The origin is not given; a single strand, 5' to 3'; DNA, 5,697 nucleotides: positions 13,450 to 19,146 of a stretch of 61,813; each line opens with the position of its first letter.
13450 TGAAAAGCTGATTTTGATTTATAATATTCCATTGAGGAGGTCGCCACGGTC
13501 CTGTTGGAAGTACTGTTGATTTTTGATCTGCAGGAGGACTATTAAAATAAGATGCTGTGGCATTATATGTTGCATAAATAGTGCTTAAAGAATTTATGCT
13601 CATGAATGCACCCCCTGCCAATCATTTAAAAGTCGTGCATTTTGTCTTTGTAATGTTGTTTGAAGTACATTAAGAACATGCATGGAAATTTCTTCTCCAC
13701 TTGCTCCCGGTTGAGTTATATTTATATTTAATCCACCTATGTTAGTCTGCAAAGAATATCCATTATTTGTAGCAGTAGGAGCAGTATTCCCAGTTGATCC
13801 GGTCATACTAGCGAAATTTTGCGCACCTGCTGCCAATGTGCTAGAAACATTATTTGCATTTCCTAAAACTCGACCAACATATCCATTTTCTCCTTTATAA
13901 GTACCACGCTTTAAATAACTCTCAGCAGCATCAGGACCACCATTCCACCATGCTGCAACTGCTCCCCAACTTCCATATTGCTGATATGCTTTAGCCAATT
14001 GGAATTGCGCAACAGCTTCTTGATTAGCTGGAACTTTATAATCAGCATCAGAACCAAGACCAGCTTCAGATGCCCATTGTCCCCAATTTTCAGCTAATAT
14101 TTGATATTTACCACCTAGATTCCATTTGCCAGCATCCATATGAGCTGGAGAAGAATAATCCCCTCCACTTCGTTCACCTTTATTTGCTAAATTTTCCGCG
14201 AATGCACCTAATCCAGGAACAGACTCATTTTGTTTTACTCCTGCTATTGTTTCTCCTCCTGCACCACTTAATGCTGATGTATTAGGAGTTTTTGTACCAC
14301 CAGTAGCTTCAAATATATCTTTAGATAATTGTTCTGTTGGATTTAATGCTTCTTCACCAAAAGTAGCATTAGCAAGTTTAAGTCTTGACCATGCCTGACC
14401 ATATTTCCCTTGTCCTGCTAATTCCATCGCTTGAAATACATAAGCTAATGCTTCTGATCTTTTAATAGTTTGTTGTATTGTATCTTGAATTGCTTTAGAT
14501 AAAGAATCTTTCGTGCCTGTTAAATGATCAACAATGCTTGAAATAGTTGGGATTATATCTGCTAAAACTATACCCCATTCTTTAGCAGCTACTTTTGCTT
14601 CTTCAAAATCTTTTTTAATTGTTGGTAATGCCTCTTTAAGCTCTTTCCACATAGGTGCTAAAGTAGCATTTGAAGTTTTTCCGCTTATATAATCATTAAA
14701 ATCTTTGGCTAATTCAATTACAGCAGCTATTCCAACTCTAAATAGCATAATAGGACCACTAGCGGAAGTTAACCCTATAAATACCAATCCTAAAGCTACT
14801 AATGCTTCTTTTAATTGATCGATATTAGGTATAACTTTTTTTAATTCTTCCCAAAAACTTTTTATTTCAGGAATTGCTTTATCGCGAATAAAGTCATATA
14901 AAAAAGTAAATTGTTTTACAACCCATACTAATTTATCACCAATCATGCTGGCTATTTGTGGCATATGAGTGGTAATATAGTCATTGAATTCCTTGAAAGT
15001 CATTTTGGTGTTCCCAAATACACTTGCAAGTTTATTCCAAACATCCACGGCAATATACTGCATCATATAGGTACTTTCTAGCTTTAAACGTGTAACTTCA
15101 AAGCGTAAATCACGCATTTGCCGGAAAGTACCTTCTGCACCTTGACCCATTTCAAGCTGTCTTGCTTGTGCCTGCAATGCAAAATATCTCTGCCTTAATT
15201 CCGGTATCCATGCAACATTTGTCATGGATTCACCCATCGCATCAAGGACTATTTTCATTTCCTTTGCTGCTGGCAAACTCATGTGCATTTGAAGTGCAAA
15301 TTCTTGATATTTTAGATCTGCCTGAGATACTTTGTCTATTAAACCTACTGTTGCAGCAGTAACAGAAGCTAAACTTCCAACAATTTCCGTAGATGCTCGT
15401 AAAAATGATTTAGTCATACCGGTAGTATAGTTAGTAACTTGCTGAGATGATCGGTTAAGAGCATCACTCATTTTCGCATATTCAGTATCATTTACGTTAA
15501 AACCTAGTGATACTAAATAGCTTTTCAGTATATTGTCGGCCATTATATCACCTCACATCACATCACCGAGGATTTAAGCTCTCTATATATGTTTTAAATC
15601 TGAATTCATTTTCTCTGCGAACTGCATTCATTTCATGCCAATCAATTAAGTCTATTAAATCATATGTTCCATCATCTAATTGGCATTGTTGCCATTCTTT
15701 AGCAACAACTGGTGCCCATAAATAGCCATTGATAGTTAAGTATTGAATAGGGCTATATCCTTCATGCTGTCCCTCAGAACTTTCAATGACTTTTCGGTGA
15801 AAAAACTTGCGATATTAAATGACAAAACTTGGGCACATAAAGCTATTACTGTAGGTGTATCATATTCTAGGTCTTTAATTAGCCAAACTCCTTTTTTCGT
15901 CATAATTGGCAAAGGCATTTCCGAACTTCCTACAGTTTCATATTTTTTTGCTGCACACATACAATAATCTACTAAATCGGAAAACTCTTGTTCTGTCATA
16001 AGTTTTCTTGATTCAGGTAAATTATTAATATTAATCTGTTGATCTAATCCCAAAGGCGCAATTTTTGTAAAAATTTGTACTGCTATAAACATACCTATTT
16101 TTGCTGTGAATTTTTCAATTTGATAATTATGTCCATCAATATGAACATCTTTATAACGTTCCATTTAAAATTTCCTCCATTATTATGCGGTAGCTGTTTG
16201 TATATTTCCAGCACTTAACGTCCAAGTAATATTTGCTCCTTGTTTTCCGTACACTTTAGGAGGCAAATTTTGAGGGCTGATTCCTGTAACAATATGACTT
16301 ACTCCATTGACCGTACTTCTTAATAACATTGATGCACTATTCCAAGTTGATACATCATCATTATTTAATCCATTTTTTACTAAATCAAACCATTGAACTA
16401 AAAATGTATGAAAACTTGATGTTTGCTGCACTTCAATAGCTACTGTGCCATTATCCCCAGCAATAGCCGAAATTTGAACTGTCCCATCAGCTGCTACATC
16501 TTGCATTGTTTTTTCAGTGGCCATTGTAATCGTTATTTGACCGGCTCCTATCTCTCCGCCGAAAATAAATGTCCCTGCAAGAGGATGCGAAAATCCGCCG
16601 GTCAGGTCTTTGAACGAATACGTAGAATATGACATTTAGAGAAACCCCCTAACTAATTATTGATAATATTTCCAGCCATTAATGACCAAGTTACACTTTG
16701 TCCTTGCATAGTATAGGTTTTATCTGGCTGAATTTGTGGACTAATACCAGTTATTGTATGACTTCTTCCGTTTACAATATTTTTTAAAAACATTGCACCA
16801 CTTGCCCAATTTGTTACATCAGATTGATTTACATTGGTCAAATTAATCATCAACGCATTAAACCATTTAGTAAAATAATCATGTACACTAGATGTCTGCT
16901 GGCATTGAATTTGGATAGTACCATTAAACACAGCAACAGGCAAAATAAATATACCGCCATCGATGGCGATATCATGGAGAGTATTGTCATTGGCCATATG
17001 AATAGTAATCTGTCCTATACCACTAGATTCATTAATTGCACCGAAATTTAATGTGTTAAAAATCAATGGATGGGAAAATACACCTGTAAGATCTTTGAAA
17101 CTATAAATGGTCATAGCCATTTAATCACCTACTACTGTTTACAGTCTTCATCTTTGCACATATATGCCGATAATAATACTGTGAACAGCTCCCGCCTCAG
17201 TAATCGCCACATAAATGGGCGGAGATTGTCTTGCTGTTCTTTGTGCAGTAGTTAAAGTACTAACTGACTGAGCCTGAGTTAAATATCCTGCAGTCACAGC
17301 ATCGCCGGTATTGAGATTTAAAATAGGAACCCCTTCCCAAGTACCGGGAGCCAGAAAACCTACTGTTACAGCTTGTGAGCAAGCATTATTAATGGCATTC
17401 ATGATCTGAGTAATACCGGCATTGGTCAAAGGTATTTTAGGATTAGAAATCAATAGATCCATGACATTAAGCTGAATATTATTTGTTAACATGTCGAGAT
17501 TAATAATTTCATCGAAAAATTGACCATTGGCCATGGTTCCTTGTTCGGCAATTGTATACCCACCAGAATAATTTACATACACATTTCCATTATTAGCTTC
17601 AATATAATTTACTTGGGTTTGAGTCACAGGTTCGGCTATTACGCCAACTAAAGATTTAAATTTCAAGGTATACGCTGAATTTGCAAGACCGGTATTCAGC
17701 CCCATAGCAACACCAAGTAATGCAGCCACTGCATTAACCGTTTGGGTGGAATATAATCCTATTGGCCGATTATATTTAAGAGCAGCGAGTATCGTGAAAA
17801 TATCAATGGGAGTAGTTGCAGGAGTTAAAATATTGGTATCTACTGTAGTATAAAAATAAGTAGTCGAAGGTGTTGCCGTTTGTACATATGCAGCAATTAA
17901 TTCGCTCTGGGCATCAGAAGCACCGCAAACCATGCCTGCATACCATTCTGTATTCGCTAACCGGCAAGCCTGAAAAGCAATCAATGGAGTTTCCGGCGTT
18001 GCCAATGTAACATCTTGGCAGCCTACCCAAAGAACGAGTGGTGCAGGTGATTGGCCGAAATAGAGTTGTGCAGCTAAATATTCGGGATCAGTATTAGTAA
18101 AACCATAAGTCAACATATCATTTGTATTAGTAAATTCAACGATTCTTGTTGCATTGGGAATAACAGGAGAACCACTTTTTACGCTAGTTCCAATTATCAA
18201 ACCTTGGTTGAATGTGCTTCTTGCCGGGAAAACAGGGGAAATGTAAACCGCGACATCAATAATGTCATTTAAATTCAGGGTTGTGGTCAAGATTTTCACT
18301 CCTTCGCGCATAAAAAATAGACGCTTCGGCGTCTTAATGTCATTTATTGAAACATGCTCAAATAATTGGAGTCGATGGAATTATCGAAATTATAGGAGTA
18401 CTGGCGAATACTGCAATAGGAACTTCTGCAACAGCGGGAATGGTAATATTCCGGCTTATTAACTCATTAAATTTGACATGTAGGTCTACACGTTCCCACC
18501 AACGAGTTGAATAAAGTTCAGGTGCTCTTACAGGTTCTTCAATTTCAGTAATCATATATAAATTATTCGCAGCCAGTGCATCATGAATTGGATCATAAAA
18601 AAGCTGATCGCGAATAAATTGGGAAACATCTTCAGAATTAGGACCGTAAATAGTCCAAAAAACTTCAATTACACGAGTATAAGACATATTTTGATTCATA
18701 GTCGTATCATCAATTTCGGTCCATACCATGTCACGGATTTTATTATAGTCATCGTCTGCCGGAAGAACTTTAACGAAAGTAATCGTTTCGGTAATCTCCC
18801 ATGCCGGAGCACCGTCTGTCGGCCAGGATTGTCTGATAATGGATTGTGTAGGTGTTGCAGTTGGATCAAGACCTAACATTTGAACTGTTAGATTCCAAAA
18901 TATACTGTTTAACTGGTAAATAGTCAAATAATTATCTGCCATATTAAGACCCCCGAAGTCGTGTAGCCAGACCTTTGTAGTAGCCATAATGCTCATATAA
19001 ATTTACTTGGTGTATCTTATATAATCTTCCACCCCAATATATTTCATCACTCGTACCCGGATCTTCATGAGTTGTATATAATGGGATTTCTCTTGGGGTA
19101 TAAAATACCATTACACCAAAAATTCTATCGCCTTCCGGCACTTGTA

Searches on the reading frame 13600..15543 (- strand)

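Call 36: search_protein_families(library=phrogs, proteins=[window:13600-15543:-], max_evalue=0.001)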
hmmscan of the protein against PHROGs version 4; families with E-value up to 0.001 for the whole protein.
window:13600-15543:- (647 aa): 3 families
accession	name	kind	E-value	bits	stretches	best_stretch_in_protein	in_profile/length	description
phrog_22539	-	unknown function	5.4e-12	46.3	1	54-324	228-503/626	-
phrog_9570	-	tail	4e-06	27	1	111-320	212-416/689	tail length tape measure protein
phrog_12506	-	tail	0.00036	21.1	1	1-75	1-57/218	tail length tape measure protein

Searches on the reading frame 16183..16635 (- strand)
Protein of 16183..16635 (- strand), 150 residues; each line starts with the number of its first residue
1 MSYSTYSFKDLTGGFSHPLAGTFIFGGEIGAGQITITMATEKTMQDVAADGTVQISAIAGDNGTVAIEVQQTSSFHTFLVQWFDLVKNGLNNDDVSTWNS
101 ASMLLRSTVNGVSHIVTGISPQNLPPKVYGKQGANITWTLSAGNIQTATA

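Call 36: search_protein_families(library=phrogs, proteins=[window:16183-16635:-], max_evalue=0.001)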
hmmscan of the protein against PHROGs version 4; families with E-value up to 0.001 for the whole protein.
window:16183-16635:- (150 aa): 1 family
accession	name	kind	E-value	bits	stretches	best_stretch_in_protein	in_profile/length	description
phrog_280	-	head and packaging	3.1e-16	60.6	1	1-147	1-135/143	virion structural protein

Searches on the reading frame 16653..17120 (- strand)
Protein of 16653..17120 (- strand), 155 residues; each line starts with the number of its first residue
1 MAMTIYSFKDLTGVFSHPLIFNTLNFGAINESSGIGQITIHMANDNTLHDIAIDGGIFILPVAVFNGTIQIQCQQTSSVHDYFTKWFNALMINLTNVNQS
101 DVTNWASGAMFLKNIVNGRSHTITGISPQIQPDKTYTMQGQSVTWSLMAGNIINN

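Call 36: search_protein_families(library=phrogs, proteins=[window:16653-17120:-], max_evalue=0.001)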
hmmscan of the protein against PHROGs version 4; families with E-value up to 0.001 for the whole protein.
window:16653-17120:- (155 aa): 1 family
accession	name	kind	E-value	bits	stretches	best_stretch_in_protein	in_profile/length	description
phrog_280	-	head and packaging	1e-11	46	1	1-153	1-134/143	virion structural protein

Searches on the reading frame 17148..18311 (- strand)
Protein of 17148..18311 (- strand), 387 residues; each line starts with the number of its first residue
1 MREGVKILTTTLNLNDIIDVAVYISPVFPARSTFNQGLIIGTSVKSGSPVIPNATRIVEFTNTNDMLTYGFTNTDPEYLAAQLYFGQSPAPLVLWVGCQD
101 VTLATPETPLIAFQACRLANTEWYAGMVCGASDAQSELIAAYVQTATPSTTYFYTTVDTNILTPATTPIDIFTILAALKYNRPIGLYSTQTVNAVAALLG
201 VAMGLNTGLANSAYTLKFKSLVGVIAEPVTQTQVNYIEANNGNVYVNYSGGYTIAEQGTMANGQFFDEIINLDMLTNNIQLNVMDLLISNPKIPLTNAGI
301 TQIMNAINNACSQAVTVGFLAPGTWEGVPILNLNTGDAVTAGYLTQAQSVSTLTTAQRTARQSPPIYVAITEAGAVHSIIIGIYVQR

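Call 36: search_protein_families(library=phrogs, proteins=[window:17148-18311:-], max_evalue=0.001)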
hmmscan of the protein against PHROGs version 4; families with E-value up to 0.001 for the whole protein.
window:17148-18311:- (387 aa): 3 families
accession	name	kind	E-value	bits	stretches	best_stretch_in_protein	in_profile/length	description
phrog_205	-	tail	2.2e-80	271.7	1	9-385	10-432/455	tail sheath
phrog_9590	-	unknown function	4e-45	155.5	1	189-385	185-372/377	-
phrog_38059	-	unknown function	9.8e-17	61.9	1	301-386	2-87/88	-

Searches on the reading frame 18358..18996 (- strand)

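Call 36: search_protein_families(library=phrogs, proteins=[window:18358-18996:-], max_evalue=0.001)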
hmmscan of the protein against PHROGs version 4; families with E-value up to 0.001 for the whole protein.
window:18358-18996:- (212 aa): 1 family
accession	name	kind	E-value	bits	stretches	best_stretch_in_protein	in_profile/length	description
phrog_1973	-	unknown function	2.2e-27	96.6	1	27-198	21-179/181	-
